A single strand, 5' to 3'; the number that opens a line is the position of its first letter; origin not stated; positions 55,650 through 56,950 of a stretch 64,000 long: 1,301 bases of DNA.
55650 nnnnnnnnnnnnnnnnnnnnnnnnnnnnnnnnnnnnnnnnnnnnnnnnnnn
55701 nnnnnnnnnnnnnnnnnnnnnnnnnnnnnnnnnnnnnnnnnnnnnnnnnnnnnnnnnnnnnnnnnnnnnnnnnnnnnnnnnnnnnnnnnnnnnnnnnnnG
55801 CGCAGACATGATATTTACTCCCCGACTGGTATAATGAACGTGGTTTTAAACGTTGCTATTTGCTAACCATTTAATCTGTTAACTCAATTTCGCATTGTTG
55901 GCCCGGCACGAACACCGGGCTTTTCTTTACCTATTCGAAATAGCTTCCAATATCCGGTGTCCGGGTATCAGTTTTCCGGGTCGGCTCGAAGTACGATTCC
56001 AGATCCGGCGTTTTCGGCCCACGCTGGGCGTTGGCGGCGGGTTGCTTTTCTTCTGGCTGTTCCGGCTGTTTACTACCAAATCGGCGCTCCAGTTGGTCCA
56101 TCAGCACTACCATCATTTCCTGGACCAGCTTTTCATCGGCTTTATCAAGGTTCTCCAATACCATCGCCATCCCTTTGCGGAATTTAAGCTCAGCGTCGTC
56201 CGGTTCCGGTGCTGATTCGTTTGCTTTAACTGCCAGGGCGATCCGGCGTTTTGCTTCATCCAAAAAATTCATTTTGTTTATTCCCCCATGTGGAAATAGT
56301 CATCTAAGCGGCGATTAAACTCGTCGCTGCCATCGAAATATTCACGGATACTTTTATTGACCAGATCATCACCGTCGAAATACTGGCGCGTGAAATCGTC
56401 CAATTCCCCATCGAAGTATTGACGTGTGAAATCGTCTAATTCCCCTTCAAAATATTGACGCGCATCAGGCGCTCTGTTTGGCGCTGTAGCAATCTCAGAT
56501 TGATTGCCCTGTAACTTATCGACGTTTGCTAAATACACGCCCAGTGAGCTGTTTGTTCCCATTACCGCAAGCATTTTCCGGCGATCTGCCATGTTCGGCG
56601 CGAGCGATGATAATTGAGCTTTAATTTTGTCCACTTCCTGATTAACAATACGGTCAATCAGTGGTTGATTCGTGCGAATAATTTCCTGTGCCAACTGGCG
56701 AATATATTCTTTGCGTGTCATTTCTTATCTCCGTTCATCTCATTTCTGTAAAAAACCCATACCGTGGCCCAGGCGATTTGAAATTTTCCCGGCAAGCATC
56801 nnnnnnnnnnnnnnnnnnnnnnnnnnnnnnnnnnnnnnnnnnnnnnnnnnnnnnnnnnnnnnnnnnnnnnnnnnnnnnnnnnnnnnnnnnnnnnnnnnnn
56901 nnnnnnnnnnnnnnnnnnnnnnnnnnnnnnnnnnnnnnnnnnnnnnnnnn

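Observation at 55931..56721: Two adjacent island proteins with reiterated acidic YF[ED] tail motifs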

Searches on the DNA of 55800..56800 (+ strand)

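Call 4: search_dna_similar(query=window:55800-56800:+, collection=ecoli_genomes, mode=near, max_rows=20)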
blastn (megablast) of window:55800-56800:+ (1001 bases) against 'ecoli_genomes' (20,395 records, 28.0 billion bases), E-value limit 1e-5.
Records with a match: 35; places in all: 35; records where one place covers at least 80% of the query: 23.
Genomes with a match: 35 of 5426; with a place that covers at least 80% of the query: 23. Places per genome that has any: lowest 1, median 1, highest 1. On chromosomes: 35 places; on plasmids: 0.
Best place of each record, by identity: 90-95% 11; 80-90% 24.
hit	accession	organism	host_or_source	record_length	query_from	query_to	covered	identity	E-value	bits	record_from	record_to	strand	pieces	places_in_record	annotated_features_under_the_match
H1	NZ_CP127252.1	Escherichia coli strain C41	Bos taurus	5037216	1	1001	100%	92.6%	0e+0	1424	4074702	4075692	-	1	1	hypothetical protein (x4)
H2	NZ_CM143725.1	Escherichia coli strain CFIAFB20180540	food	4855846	1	1001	100%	92.4%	0e+0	1413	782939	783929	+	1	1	hypothetical protein (x4)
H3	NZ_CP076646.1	Escherichia coli strain GD33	duck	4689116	27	1001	97%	92.9%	0e+0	1421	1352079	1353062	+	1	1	hypothetical protein (x3)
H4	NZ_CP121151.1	Escherichia coli strain E47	bovine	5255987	72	1001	93%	92.1%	0e+0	1308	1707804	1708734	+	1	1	hypothetical protein (x3)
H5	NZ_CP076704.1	Escherichia coli O8:H28 strain BMH-17-0027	flour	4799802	72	1001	93%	90.7%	0e+0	1230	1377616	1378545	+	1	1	hypothetical protein (x3)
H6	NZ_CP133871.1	Escherichia coli strain ES5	Homo sapiens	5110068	72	1001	93%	90.6%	0e+0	1225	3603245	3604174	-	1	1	hypothetical protein (x3)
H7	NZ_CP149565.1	Escherichia coli strain 1504D004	Sus scrofa domesticus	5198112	72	1001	93%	90.5%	0e+0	1219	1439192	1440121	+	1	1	hypothetical protein (x3)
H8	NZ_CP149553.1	Escherichia coli strain 1604D011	Sus scrofa domesticus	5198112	72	1001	93%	90.5%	0e+0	1219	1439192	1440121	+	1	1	hypothetical protein (x3)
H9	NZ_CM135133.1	Escherichia coli strain K99B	-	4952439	72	1001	93%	86.2%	0e+0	1003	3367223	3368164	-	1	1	hypothetical protein (x3)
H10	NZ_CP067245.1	Escherichia coli strain OW1E2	surface water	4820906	1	928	93%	84.6%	0e+0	902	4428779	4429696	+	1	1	hypothetical protein (x4)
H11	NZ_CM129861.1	Escherichia coli strain SW070919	wastewater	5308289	72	970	90%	84.3%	0e+0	880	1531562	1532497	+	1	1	hypothetical protein (x3)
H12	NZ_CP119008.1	Escherichia coli strain CE0011b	Bos taurus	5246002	72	970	90%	84.2%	0e+0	872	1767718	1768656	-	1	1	hypothetical protein (x3)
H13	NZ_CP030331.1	Escherichia coli strain AR_452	missing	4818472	72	970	90%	84.1%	0e+0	867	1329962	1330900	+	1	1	hypothetical protein (x3)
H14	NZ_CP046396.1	Escherichia coli strain ampC_0069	Homo sapiens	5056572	72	970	90%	83.8%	0e+0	845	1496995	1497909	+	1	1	hypothetical protein (x3)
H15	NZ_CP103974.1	Escherichia coli strain DLI.6n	marine sediment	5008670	72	970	90%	83.8%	0e+0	845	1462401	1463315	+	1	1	hypothetical protein (x3)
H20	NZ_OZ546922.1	Escherichia coli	Homo sapiens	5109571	72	970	90%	80.6%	0e+0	675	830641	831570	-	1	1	hypothetical protein (x3)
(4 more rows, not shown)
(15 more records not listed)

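Call 6: get_annotated_region(hit=H1, flank=12000)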
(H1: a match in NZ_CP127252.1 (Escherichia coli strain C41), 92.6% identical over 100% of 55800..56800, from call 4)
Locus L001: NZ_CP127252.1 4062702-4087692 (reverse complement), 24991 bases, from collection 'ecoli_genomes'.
description: Escherichia coli strain C41 chromosome, complete genome
organism: Escherichia coli strain C41 (NCBI taxid 562)
replicon: chromosome; assembly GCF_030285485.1
host: Bos taurus; source: feces; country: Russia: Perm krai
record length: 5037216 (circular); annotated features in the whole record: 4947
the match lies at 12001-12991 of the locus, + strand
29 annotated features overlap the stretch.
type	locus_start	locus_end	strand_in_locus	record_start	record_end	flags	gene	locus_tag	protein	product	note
CDS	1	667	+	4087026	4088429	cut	eutE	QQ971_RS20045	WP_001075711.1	aldehyde dehydrogenase family protein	-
CDS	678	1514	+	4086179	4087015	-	eutJ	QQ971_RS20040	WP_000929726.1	ethanolamine utilization protein EutJ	-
CDS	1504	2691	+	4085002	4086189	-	eutG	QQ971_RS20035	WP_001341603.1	ethanolamine utilization ethanol dehydrogenase EutG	-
CDS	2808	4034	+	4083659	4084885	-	eutH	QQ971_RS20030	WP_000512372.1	ethanolamine utilization protein EutH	-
CDS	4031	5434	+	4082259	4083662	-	eutA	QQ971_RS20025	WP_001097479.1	ethanolamine ammonia-lyase reactivating factor EutA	-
CDS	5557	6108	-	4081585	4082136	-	-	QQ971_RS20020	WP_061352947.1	hypothetical protein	-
CDS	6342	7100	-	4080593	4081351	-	-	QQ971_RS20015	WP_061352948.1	helix-turn-helix domain-containing protein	-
CDS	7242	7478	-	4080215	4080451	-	-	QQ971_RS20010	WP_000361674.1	hypothetical protein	-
CDS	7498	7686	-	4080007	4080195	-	-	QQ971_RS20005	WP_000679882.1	hypothetical protein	-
CDS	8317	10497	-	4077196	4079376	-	-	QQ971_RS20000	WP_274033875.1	hypothetical protein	-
CDS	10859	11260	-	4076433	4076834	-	-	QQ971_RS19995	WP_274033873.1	hypothetical protein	-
CDS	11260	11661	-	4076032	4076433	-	-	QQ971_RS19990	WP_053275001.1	hypothetical protein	-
CDS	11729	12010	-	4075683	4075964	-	-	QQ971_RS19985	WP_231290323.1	hypothetical protein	-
CDS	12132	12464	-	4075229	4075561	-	-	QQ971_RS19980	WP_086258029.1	hypothetical protein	-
CDS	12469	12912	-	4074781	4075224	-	-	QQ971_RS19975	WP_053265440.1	hypothetical protein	-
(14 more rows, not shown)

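Call 40: get_annotated_region(hit=H10, flank=9000)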
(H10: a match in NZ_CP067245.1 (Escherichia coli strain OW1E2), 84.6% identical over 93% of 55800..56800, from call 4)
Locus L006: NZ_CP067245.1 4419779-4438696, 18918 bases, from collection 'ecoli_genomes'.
description: Escherichia coli strain OW1E2 chromosome, complete genome
organism: Escherichia coli strain OW1E2 (NCBI taxid 562)
replicon: chromosome; assembly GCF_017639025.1
host: -; source: surface water; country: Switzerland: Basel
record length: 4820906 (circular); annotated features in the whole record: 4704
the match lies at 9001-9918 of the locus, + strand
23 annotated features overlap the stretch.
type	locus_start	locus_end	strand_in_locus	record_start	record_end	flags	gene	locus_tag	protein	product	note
CDS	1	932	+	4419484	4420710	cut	eutH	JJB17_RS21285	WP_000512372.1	ethanolamine utilization protein EutH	-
CDS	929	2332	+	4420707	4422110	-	eutA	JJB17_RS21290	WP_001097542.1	ethanolamine ammonia-lyase reactivating factor EutA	-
CDS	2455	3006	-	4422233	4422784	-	-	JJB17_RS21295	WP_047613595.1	hypothetical protein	-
CDS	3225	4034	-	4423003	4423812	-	-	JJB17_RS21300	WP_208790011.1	hypothetical protein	-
CDS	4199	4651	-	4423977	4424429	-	-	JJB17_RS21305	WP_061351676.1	hypothetical protein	-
CDS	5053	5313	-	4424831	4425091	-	-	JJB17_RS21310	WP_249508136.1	hypothetical protein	-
CDS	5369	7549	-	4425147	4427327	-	-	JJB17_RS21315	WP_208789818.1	hypothetical protein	-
CDS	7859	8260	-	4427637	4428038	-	-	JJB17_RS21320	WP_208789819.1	hypothetical protein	-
CDS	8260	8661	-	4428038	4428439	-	-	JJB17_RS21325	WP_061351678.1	hypothetical protein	-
CDS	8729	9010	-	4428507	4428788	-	-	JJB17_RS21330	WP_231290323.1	hypothetical protein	-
CDS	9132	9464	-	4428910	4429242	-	-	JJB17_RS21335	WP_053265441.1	hypothetical protein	-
CDS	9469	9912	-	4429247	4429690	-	-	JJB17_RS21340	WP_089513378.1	hypothetical protein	-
CDS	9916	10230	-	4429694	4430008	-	-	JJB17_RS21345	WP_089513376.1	hypothetical protein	-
CDS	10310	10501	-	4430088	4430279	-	-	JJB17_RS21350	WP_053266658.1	helix-turn-helix domain-containing protein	-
CDS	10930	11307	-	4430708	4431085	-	-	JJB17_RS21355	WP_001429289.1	hypothetical protein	-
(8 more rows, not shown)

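Call 41: get_annotated_region(hit=H20, flank=9000)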
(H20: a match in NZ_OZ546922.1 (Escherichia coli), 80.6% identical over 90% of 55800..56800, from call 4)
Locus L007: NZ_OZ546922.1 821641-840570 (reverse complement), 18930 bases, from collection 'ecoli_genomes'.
description: Escherichia coli isolate AHB5 chromosome 1, complete sequence
organism: Escherichia coli (NCBI taxid 562)
replicon: chromosome; assembly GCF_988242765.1
host: Homo sapiens; source: blood culture; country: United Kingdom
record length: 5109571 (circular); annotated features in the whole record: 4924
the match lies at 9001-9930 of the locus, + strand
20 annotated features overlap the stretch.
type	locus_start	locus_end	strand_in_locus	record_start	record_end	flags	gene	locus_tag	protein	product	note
CDS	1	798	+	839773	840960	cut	eutG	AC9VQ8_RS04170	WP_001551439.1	ethanolamine utilization ethanol dehydrogenase EutG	-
CDS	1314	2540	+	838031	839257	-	eutH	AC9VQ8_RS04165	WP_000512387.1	ethanolamine utilization protein EutH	-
CDS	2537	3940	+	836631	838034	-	eutA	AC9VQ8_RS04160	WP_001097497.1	ethanolamine ammonia-lyase reactivating factor EutA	-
CDS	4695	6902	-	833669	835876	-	-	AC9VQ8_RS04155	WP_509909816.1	tape measure protein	-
CDS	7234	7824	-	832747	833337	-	-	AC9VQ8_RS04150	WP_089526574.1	hypothetical protein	-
CDS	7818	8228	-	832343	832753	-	-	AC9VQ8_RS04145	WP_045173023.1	terminase small subunit-like protein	-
CDS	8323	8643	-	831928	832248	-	-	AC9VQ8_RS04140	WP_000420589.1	hypothetical protein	-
CDS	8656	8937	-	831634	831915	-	-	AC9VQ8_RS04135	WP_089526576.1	hypothetical protein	-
CDS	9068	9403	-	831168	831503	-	-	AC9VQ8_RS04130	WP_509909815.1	hypothetical protein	-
CDS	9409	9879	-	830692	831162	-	-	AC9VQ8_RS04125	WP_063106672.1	hypothetical protein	-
CDS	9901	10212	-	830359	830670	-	-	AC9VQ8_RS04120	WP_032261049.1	hypothetical protein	-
CDS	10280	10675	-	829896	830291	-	-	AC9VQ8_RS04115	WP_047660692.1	HNH endonuclease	-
CDS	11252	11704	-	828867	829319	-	-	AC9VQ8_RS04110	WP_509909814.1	hypothetical protein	-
CDS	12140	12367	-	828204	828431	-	-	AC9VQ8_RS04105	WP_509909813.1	HTH domain-containing protein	-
CDS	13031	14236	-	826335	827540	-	intZ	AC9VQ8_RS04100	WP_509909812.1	tyrosine-type recombinase/integrase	-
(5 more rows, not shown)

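Call 94: search_dna_similar(query=window:55931-56721:+, collection=ecoli_genomes, mode=distant, max_rows=60)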
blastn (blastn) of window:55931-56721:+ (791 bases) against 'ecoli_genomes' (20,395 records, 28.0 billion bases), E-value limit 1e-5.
Records with a match: 35; places in all: 35; records where one place covers at least 80% of the query: 35.
Genomes with a match: 35 of 5426; with a place that covers at least 80% of the query: 35. Places per genome that has any: lowest 1, median 1, highest 1. On chromosomes: 35 places; on plasmids: 0.
Best place of each record, by identity: 90-95% 9; 80-90% 14; 60-80% 12.
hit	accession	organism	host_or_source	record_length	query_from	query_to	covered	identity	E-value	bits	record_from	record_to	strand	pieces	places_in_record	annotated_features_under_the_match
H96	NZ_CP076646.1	Escherichia coli strain GD33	duck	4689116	2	791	100%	94.8%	0e+0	1246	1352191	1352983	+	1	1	hypothetical protein (x2)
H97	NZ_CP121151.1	Escherichia coli strain E47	bovine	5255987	8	791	99%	92.4%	0e+0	1150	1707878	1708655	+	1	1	hypothetical protein (x2)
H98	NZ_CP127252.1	Escherichia coli strain C41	Bos taurus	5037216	1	791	100%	90.4%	0e+0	1085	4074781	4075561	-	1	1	hypothetical protein (x2)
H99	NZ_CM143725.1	Escherichia coli strain CFIAFB20180540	food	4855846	1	791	100%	90.1%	0e+0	1076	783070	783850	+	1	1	hypothetical protein (x2)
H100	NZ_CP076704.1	Escherichia coli O8:H28 strain BMH-17-0027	flour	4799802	8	791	99%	90.6%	0e+0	1084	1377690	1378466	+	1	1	hypothetical protein (x2)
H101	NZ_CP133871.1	Escherichia coli strain ES5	Homo sapiens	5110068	8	791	99%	90.5%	0e+0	1079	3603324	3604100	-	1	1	hypothetical protein (x2)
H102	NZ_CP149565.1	Escherichia coli strain 1504D004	Sus scrofa domesticus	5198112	8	791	99%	90.4%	0e+0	1075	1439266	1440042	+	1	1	hypothetical protein (x2)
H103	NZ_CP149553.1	Escherichia coli strain 1604D011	Sus scrofa domesticus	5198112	8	791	99%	90.4%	0e+0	1075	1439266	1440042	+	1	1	hypothetical protein (x2)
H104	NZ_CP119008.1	Escherichia coli strain CE0011b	Bos taurus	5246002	2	791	100%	83.8%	0e+0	874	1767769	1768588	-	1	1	hypothetical protein (x2)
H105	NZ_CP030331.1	Escherichia coli strain AR_452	missing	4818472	2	791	100%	83.8%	0e+0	866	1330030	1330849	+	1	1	hypothetical protein (x2)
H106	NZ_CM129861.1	Escherichia coli strain SW070919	wastewater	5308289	2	791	100%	83.8%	0e+0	866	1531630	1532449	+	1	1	hypothetical protein (x2)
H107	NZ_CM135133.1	Escherichia coli strain K99B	-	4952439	1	791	100%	83.6%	0e+0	856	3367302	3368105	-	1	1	hypothetical protein (x2)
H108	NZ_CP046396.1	Escherichia coli strain ampC_0069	Homo sapiens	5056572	8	791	99%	83.6%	0e+0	834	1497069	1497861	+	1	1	hypothetical protein (x2)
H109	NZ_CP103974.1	Escherichia coli strain DLI.6n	marine sediment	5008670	8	791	99%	83.6%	0e+0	834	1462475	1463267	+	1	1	hypothetical protein (x2)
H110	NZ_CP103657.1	Escherichia coli strain 3150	Homo sapiens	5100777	8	791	99%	83.6%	0e+0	834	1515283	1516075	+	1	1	hypothetical protein (x2)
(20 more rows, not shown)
